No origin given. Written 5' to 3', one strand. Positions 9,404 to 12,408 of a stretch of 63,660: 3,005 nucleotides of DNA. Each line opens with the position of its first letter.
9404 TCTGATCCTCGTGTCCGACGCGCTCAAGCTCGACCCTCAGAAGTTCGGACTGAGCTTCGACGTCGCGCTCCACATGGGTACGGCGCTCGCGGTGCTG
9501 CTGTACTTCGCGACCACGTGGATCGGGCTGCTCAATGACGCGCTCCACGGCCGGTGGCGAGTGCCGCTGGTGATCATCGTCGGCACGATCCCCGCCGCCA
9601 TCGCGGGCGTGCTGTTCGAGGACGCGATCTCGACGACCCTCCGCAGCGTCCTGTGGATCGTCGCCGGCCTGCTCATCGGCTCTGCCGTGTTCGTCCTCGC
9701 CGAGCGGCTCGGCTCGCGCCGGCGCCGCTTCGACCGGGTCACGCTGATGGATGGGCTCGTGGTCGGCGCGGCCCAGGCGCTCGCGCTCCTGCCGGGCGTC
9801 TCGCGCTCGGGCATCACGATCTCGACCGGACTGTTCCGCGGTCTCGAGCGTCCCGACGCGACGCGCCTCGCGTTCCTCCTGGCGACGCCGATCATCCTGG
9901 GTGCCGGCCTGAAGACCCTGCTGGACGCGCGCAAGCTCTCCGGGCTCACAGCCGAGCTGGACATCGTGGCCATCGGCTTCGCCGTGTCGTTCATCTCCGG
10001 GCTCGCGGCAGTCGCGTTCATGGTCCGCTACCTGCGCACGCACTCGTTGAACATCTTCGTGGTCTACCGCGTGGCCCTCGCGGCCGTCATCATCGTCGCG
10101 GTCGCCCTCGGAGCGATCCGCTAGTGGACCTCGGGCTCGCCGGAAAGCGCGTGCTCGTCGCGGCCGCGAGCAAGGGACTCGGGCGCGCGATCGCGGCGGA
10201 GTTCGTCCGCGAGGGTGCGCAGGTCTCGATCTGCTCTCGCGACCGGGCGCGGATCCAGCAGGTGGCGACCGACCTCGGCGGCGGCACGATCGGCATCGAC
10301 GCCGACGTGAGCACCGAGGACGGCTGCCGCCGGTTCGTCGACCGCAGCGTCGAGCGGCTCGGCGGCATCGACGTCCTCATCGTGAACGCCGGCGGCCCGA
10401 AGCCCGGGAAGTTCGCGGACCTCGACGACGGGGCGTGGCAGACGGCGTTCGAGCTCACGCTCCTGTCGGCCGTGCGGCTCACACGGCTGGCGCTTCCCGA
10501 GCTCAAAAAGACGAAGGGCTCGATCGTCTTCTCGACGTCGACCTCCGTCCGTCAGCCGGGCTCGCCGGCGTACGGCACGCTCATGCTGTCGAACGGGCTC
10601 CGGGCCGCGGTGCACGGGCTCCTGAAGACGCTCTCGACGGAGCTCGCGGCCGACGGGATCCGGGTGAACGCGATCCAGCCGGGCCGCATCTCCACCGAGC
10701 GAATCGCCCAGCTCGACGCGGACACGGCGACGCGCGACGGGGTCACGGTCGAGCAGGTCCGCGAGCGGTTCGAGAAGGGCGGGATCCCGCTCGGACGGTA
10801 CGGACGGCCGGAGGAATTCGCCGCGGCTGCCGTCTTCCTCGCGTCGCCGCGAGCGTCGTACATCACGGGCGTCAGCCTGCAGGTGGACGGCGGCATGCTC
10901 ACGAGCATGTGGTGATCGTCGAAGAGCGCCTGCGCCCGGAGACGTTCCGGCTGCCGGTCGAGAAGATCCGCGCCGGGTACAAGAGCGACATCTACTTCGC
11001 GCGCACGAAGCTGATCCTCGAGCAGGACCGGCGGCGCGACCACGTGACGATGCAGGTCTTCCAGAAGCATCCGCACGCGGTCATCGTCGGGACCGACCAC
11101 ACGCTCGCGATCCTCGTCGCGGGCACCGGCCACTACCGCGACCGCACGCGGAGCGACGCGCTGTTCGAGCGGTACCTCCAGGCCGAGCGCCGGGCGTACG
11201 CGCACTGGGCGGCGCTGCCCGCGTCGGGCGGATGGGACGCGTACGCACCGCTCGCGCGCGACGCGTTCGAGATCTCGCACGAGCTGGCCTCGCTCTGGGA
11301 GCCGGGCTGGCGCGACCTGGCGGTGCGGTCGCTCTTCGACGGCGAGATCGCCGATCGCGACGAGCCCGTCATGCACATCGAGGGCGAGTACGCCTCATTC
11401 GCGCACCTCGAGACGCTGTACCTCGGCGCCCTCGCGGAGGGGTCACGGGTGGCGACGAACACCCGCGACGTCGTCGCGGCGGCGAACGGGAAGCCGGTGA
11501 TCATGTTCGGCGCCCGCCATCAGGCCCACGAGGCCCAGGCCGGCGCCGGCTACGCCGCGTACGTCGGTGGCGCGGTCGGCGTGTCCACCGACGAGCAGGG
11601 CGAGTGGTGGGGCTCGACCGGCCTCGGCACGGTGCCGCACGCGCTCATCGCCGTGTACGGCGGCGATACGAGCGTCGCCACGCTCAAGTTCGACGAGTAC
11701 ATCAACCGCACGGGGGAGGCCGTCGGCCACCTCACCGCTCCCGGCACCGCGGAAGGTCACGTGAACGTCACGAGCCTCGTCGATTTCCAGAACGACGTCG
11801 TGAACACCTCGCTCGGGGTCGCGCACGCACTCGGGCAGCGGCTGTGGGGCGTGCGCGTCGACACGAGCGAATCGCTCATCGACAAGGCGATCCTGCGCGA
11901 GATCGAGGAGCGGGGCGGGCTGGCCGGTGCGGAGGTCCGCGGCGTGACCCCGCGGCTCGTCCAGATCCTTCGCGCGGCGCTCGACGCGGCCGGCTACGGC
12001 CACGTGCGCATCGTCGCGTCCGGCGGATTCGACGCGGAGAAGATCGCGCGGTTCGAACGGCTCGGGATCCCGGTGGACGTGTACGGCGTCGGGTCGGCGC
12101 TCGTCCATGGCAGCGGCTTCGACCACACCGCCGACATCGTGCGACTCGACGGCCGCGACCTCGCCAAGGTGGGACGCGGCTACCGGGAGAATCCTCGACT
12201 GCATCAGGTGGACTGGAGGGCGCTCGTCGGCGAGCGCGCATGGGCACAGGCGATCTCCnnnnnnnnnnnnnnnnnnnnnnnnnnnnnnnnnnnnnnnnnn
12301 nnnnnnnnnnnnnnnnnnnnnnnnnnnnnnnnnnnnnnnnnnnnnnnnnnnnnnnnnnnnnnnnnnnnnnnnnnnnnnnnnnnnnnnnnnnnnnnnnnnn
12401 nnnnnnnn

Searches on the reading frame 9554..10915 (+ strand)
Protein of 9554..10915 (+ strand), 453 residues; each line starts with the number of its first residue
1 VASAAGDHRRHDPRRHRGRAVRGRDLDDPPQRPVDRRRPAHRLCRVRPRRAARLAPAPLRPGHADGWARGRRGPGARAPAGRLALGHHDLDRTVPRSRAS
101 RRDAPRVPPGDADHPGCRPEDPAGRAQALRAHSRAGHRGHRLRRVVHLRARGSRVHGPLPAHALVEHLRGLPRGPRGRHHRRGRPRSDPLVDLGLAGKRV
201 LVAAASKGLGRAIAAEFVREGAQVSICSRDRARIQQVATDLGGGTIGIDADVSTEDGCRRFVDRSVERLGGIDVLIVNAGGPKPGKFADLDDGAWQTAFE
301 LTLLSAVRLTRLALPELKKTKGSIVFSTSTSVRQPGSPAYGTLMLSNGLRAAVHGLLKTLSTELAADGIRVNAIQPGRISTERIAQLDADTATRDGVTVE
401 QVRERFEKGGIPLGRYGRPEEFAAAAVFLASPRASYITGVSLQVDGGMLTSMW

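Call 47: search_protein_families(library=pfam, proteins=[window:9554-10915:+], max_evalue=0.0001)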
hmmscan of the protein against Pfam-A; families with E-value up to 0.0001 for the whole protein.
window:9554-10915:+ (453 aa): 3 families
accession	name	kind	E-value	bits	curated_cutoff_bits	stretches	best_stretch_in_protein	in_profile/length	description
PF13561.12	adh_short_C2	-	3.4e-50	171.3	27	1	203-448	2-235/236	Enoyl-(Acyl carrier protein) reductase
PF00106.31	adh_short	-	4.8e-40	137.6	26.6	1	198-389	1-192/195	short chain dehydrogenase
PF23441.1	SDR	-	2.4e-05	24.3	27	1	232-448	50-255/258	SDR-like rossmann domain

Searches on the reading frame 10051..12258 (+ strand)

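Call 41: search_protein_families(library=pfam, proteins=[window:10051-12258:+], max_evalue=0.00001)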
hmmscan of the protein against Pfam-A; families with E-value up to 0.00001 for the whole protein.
window:10051-12258:+ (736 aa): 1 family
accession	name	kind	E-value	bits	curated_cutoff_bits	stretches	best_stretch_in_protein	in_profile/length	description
PF02749.22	QRPTase_N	-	2.6e-08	34.4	27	0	427-462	44-79/82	Quinolinate phosphoribosyl transferase, N-terminal domain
